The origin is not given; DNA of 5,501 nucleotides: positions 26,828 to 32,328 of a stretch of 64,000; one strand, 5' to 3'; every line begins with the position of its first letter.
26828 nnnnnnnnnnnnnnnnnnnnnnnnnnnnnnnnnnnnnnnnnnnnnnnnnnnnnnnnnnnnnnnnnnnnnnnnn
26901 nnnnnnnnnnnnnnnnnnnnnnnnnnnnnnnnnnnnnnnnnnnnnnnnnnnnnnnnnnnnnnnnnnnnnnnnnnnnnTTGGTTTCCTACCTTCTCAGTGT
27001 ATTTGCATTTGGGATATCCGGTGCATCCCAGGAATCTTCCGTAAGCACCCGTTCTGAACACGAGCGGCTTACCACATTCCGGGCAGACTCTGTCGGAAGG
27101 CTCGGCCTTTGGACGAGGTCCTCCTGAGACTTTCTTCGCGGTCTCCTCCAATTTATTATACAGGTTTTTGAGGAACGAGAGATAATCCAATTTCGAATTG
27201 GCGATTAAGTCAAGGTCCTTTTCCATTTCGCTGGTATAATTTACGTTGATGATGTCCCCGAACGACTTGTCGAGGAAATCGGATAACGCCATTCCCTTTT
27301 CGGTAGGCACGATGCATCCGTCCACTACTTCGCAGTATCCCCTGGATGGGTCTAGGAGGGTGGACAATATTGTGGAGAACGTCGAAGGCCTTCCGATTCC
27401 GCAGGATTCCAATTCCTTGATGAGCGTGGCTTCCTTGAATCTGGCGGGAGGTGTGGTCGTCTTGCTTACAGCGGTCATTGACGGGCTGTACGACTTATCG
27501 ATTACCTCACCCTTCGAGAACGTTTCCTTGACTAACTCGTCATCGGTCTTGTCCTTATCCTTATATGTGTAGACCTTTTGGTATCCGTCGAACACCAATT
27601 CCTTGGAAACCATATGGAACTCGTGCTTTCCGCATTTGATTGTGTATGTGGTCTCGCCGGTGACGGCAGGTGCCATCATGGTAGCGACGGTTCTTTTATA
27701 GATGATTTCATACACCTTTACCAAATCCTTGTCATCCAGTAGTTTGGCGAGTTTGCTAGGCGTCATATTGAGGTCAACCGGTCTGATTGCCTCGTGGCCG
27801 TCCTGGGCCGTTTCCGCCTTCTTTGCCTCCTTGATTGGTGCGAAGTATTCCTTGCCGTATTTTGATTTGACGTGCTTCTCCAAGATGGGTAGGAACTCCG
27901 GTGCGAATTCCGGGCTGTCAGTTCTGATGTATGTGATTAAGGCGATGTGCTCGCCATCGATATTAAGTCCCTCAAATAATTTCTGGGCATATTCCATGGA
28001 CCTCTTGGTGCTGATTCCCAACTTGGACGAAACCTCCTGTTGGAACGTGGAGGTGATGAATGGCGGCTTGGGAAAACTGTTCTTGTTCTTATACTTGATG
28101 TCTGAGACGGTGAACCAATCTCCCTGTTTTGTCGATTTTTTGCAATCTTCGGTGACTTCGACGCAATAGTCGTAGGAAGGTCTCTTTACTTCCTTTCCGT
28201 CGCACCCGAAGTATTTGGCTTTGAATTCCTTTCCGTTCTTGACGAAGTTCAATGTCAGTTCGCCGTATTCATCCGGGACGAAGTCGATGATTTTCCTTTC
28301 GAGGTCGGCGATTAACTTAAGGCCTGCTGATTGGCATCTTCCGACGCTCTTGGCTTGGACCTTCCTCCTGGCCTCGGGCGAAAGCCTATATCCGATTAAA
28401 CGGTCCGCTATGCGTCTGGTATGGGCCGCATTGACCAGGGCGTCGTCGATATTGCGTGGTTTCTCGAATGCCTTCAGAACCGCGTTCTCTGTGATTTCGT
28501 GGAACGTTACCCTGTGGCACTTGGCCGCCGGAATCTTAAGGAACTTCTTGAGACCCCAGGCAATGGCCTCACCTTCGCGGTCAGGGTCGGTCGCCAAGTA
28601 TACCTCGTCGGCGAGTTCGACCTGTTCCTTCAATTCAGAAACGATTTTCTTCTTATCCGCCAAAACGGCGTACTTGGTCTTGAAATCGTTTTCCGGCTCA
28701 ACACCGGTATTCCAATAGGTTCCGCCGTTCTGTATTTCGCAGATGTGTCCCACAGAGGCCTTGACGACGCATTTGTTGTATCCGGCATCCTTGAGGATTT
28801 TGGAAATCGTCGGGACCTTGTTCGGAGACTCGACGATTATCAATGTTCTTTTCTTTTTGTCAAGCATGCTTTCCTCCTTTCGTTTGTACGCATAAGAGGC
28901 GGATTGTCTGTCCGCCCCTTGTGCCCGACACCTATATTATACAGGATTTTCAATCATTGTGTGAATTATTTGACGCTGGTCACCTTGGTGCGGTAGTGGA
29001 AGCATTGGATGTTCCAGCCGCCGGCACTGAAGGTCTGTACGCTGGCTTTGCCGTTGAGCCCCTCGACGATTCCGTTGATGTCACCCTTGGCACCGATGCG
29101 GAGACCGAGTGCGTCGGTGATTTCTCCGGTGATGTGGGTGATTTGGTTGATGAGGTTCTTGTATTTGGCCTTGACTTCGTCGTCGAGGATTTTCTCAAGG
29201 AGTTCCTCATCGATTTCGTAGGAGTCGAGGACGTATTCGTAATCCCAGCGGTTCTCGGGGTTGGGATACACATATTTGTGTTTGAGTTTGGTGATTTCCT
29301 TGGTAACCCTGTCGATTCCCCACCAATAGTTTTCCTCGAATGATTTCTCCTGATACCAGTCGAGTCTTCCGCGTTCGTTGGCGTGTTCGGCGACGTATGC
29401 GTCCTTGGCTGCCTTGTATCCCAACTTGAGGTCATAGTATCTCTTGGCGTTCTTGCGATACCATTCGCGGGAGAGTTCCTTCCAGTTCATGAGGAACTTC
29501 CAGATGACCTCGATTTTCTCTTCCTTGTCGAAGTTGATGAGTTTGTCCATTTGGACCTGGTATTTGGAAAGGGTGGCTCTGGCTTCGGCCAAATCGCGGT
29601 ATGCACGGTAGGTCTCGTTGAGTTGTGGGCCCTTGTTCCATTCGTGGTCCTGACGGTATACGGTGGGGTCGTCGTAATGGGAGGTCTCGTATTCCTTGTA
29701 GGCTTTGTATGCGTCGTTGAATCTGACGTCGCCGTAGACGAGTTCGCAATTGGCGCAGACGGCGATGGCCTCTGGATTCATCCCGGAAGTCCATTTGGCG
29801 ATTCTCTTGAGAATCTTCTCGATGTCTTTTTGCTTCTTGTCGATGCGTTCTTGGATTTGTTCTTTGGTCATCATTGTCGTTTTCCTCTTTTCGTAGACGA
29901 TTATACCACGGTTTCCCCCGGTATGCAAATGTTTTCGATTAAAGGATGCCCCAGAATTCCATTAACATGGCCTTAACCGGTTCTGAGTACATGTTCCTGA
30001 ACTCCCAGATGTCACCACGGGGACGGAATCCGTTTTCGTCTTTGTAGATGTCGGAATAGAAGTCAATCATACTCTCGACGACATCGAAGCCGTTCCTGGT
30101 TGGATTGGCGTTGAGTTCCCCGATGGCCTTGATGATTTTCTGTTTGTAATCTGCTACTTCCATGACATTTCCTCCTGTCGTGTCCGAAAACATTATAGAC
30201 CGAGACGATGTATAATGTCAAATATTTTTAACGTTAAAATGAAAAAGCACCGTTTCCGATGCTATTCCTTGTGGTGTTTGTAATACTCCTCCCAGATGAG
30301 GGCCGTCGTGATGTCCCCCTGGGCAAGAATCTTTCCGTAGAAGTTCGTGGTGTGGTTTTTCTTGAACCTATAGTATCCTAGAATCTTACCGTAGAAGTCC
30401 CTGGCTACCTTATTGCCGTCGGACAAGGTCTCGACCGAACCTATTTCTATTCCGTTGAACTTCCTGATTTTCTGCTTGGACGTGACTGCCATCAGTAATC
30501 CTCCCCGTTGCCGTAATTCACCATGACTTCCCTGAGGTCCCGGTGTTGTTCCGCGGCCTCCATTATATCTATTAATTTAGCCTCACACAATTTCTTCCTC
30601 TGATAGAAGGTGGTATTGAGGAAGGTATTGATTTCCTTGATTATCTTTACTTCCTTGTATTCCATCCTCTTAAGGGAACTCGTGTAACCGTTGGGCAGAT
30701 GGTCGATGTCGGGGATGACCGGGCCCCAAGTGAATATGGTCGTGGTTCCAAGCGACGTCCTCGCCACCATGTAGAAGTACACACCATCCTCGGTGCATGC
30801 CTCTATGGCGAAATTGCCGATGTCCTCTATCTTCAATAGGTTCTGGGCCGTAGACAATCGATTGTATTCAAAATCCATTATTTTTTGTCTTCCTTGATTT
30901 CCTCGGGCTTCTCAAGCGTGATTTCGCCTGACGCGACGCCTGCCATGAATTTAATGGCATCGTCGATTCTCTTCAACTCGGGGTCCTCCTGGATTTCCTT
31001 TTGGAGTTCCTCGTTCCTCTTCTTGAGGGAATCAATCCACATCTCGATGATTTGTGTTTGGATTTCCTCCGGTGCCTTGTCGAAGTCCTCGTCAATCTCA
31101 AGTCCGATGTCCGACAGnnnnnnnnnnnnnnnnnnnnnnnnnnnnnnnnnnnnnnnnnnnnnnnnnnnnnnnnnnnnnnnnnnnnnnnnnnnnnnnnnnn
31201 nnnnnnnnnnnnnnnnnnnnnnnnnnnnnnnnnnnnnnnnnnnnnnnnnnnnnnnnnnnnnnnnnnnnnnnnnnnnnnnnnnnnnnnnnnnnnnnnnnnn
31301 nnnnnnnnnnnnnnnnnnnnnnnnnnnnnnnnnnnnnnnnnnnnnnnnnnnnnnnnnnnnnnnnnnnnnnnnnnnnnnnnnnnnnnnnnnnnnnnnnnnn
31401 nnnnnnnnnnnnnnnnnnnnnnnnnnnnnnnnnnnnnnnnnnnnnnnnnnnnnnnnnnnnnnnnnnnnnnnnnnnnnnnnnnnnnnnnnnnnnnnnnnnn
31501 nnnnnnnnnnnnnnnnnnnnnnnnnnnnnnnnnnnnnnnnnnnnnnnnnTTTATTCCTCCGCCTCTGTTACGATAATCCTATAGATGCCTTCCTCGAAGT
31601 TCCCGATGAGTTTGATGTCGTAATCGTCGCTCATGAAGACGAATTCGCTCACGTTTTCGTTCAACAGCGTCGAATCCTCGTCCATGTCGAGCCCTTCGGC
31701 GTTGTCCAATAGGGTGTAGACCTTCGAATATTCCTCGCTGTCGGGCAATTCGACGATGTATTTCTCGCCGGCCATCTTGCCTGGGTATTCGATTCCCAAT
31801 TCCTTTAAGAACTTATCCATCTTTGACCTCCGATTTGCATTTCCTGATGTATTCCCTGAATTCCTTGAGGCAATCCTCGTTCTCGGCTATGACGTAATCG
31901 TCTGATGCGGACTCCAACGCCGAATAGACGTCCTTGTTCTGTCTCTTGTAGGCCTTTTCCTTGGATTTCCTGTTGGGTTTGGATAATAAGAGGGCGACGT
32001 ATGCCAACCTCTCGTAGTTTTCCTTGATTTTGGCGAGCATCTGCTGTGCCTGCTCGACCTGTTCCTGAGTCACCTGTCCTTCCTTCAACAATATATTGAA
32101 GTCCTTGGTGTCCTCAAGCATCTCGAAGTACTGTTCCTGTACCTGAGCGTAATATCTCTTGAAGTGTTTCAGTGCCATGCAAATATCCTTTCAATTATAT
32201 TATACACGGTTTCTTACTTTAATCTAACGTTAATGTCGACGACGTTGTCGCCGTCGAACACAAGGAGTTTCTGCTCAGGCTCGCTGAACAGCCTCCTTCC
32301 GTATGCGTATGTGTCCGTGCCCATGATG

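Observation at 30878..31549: Peptide-deformylase fold with every metal ligand substituted (pseudo-deformylase)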

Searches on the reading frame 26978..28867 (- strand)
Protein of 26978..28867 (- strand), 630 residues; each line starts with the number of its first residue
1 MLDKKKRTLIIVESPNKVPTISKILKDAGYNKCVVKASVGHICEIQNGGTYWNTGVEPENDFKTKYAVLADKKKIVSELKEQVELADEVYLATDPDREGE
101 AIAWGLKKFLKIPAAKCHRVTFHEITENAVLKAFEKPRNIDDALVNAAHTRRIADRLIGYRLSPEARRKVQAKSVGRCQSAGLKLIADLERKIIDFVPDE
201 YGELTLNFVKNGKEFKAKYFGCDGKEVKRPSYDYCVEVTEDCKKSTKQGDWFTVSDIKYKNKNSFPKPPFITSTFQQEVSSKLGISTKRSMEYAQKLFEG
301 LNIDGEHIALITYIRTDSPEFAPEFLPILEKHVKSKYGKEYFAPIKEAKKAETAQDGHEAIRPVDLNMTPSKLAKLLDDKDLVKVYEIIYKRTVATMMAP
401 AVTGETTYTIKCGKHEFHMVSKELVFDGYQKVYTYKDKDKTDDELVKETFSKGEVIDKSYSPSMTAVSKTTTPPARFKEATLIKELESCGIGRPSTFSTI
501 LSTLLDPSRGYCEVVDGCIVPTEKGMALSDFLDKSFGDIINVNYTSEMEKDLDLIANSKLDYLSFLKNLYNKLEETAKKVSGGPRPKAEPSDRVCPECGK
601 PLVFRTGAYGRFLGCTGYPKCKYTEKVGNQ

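Call 14: search_protein_families(library=phrogs, proteins=[window:26978-28867:-], max_evalue=0.001)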
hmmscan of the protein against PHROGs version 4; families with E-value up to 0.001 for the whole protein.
window:26978-28867:- (630 aa): 2 families
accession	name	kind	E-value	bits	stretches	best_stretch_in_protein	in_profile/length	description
phrog_13226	-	unknown function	7.1e-113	379.6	1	7-629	2-657/726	-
phrog_21557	-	unknown function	4.3e-05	24.3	1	593-626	215-249/249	-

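Call 15: search_protein_families(library=pfam, proteins=[window:26978-28867:-], max_evalue=0.001)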
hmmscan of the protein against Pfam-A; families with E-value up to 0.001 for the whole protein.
window:26978-28867:- (630 aa): 4 families
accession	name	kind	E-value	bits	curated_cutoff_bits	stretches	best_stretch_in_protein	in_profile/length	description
PF01131.25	Topoisom_bac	-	3.3e-98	329.8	35.1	1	140-566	2-410/411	DNA topoisomerase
PF01751.28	Toprim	-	7.4e-20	71.4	23.1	1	8-125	1-96/96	Toprim domain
PF01396.24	Zn_ribbon_Top1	-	3.7e-14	52.7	32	1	593-627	2-36/39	Topoisomerase DNA binding C4 zinc finger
PF13662.12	Toprim_4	-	0.001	19.7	25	0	64-109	22-73/85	Toprim domain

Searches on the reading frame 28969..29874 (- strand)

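Call 14: search_protein_families(library=phrogs, proteins=[window:28969-29874:-], max_evalue=0.001)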
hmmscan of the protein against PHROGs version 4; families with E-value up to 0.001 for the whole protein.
window:28969-29874:- (302 aa): 0 families

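Call 27: search_protein_families(library=pfam, proteins=[window:28969-29874:-], max_evalue=0.01)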
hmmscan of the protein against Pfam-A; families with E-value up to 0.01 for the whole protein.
window:28969-29874:- (302 aa): 1 family
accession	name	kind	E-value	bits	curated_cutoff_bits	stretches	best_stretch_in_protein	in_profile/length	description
PF17457.7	DUF5420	-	0.0096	16.2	26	0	6-113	21-126/184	Family of unknown function (DUF5420)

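Call 62: search_protein_families(library=ncbifam, proteins=[window:28969-29874:-], max_evalue=0.01)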
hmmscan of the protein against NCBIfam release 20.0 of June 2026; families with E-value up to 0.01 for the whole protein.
window:28969-29874:- (302 aa): 0 families

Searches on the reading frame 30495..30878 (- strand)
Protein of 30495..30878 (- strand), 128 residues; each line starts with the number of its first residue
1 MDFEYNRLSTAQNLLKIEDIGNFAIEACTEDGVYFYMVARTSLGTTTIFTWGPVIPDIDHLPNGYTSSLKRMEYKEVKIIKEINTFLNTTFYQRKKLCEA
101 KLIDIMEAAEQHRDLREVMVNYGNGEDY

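Call 14: search_protein_families(library=phrogs, proteins=[window:30495-30878:-], max_evalue=0.001)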
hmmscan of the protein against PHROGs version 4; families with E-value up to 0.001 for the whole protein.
window:30495-30878:- (128 aa): 0 families

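Call 27: search_protein_families(library=pfam, proteins=[window:30495-30878:-], max_evalue=0.01)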
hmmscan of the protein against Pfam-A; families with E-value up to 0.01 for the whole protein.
window:30495-30878:- (128 aa): 0 families

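Call 62: search_protein_families(library=ncbifam, proteins=[window:30495-30878:-], max_evalue=0.01)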
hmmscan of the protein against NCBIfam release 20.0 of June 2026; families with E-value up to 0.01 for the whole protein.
window:30495-30878:- (128 aa): 0 families

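Call 74: search_solved_structures(query=A5, max_evalue=1)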
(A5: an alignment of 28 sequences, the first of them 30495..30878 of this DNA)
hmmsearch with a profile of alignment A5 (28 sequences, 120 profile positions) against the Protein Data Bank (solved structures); distinct sequences matched with E-value up to 1: 4.
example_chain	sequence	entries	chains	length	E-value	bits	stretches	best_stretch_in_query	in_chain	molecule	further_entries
8c4s_A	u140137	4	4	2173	0.042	16.8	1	55-114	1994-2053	RNA-directed RNA polymerase L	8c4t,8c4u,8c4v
8p1j_A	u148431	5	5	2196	0.044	16.8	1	55-114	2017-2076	RNA-directed RNA polymerase L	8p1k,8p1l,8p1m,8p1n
8qe5_A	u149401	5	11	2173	0.089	15.8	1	55-114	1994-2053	RNA-directed RNA polymerase L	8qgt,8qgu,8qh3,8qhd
6pnt_A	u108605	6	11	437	0.73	12.8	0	50-115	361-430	UDP-glycosyltransferase 202A2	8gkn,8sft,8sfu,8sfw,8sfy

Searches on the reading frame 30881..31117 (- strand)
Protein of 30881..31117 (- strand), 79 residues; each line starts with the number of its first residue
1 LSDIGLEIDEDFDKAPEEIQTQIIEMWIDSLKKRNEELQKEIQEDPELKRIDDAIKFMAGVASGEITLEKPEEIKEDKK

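Call 58: search_protein_representatives(protein=window:30881-31117:-)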
Query: 79 residues. Proteins with E-value up to 0.001 (for the whole library): 131; up to 1e-10: 18; up to 1e-30: 0. The best 131 are listed.
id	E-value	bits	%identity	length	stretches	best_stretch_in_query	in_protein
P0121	2.2e-14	69.6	51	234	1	2-76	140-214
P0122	2.8e-14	69.3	51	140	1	1-74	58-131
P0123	4.2e-14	68.7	52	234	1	1-71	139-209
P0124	1.5e-13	66.9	53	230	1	1-72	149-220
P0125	2.0e-13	66.5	55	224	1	2-70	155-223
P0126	4.0e-13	65.6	51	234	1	2-72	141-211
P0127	8.5e-13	64.6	55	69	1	1-66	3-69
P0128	1.9e-12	63.4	56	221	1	1-68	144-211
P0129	6.5e-12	61.7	51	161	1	1-70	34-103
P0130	7.2e-12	61.6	48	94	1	1-71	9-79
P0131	7.3e-12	61.6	46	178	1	1-74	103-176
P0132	1.1e-11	61.0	45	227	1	3-75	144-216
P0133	1.3e-11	60.8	51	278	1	1-72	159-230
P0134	1.9e-11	60.3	47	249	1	2-73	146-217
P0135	2.6e-11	59.9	51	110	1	1-72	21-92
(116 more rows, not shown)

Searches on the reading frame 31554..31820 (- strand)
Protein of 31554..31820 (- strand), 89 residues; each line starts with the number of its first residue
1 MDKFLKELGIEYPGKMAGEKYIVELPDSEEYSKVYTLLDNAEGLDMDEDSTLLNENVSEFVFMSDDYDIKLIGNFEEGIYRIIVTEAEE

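Call 14: search_protein_families(library=phrogs, proteins=[window:31554-31820:-], max_evalue=0.001)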
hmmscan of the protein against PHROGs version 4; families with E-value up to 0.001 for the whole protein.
window:31554-31820:- (89 aa): 0 families

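Call 27: search_protein_families(library=pfam, proteins=[window:31554-31820:-], max_evalue=0.01)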
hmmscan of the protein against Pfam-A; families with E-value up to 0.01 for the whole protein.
window:31554-31820:- (89 aa): 0 families

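Call 62: search_protein_families(library=ncbifam, proteins=[window:31554-31820:-], max_evalue=0.01)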
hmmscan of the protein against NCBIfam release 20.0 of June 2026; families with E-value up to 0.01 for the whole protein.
window:31554-31820:- (89 aa): 0 families

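Call 63: find_homologous_proteins(query=window:31554-31820:-, max_evalue=0.001)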
Query window:31554-31820:- (89 aa): 2 proteins with E <= 0.001 among 3 candidates.
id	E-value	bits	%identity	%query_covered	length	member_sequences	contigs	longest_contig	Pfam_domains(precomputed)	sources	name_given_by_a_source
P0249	1.2e-48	181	99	100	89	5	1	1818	-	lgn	-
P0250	6.4e-24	102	59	100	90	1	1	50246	-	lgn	-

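Call 70: search_solved_structures(query=A3, max_evalue=1)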
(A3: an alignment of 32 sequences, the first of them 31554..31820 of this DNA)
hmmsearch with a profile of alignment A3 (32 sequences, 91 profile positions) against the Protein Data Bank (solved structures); distinct sequences matched with E-value up to 1: 1.
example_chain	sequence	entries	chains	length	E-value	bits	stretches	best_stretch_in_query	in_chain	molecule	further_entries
6gr8_A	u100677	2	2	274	0.88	13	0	35-69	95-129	Aurora kinase C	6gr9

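Call 81: predict_structure(alignment_id=A6)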
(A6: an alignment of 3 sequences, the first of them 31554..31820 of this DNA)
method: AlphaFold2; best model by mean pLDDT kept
length: 89 residues; sequences in the alignment: 3
mean_pLDDT: 84.5   pTM: 0.71
mean pLDDT of the five models: 84.5, 82.4, 81.6, 77.5, 76.9
residues with pLDDT >= 90: 21; 70-90: 61; 50-70: 7; < 50: 0
segments of 3 or more residues with pLDDT < 50: none
pLDDT, mean of each block of 10 residues (from residue 1): 77 84 90 89 79 79 88 90 83
secondary structure, 60 per line:
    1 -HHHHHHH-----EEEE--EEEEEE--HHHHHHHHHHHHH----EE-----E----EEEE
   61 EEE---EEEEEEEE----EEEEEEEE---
elements in order: H2-8 E14-17 E20-25 H28-40 E57-63 E67-74 E79-86

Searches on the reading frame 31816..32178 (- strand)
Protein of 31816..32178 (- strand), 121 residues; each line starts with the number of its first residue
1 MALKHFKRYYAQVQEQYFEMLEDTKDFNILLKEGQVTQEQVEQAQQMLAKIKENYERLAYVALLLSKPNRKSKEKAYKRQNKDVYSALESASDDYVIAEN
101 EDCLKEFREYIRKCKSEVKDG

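Call 14: search_protein_families(library=phrogs, proteins=[window:31816-32178:-], max_evalue=0.001)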
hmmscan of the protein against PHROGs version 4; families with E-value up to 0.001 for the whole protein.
window:31816-32178:- (121 aa): 0 families

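Call 27: search_protein_families(library=pfam, proteins=[window:31816-32178:-], max_evalue=0.01)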
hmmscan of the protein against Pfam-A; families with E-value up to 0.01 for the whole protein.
window:31816-32178:- (121 aa): 1 family
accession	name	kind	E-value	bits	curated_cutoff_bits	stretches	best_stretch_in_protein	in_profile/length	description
PF11727.13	ISG65-75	-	0.0089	15.7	25.1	1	35-120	50-135/281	Invariant surface glycoprotein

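Call 62: search_protein_families(library=ncbifam, proteins=[window:31816-32178:-], max_evalue=0.01)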
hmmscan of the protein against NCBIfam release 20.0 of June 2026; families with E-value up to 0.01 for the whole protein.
window:31816-32178:- (121 aa): 1 family
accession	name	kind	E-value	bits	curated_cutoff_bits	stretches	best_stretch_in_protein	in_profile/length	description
NF007697.0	PRK10378.1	subfamily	0.0013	17.9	297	1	7-83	137-210/375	iron uptake system protein EfeO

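Call 65: find_homologous_proteins(query=window:31816-32178:-, max_evalue=0.001)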
Query window:31816-32178:- (121 aa): 2 proteins with E <= 0.001 among 8 candidates.
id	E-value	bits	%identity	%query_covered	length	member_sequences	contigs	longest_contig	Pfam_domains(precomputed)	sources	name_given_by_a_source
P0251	5.7e-66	237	96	100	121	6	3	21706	-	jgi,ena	-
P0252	1.5e-26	111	49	93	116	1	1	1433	-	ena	-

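Call 73: search_solved_structures(query=A4, max_evalue=1)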
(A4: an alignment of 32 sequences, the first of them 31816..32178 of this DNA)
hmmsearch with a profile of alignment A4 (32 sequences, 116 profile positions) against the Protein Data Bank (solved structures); distinct sequences matched with E-value up to 1: 8.
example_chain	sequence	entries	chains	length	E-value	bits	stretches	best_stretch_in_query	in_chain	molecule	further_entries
6dkm_B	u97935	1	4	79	0.0085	19.5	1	10-58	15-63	DHD131_B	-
9c7z_A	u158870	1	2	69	0.12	15.9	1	13-58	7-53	HALC3_919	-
2q73_A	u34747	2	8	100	0.25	14.8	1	11-66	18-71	Hypothetical protein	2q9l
3hl6_A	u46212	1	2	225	0.28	14.6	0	16-59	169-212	Pathogenicity island protein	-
7sh3_A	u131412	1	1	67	0.33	14.4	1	64-109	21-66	Synthetic VirB8 Miniprotein Binder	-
5fzq_A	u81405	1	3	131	0.48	13.9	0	21-100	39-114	DESIGNED TPR PROTEIN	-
2q5z_A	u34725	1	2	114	0.53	13.7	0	11-66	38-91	Hypothetical protein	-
5fzr_A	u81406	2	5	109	0.75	13.2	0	21-87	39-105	DESIGNED TPR PROTEIN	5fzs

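Call 75: search_protein_families(library=pfam, alignment_id=A4, max_evalue=0.1)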
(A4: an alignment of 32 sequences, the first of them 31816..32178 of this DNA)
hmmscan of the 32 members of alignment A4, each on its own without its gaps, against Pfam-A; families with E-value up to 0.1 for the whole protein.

A. member 1, window:31816-32178:- (121 aa): 5 families
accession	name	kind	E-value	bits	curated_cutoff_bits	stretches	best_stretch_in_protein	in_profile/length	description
PF11727.13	ISG65-75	-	0.0089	15.7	25.1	1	35-120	50-135/281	Invariant surface glycoprotein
PF24100.1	DUF7381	-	0.023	15.5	27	1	45-107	31-94/121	Domain of unknown function (DUF7381)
PF02212.23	GED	-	0.026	15.2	21.4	1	10-59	41-90/92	Dynamin GTPase effector domain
PF15601.11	Imm70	-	0.057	13.6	26.7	1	31-117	43-125/131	Immunity protein 70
PF10034.15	Dpy19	-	0.099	11.2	27.2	0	78-109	569-601/653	Q-cell neuroblast polarisation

B. families by the number of members that match (of 32 scanned): 53 families (the first 25 are shown)
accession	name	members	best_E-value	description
PF07709.16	SRR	3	0.0018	Seven Residue Repeat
PF04385.20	FAINT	3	0.013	Domain of unknown function, DUF529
PF06013.18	WXG100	2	0.0045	Proteins of 100 residues with WXG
PF06444.17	NADH_dehy_S2_C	2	0.0082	NADH dehydrogenase subunit 2 C-terminus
PF22604.1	TetR_HI_0893_C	2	0.012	Tetracyclin repressor-like HI_0893, C-terminal domain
PF04136.21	COG3_N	2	0.017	Conserved oligomeric Golgi complex subunit 3, N-terminal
PF12299.13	DUF3627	2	0.018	Protein of unknown function (DUF3627)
PF14282.11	FlxA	2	0.029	FlxA-like protein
PF25505.1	ARM_CPL3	2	0.043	CPL3 ARM repeat domain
PF07361.16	Cytochrom_B562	1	0.0034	Cytochrome b562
PF04108.17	ATG17_like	1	0.0074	Autophagy protein ATG17-like domain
PF11727.13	ISG65-75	1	0.0089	Invariant surface glycoprotein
PF00650.25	CRAL_TRIO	1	0.011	CRAL/TRIO domain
PF20441.4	TerL_nuclease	1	0.013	Terminase large subunit, endonuclease domain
PF24548.1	EF_EFCAB10_C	1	0.014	EFCAB10, C-terminal EF-hand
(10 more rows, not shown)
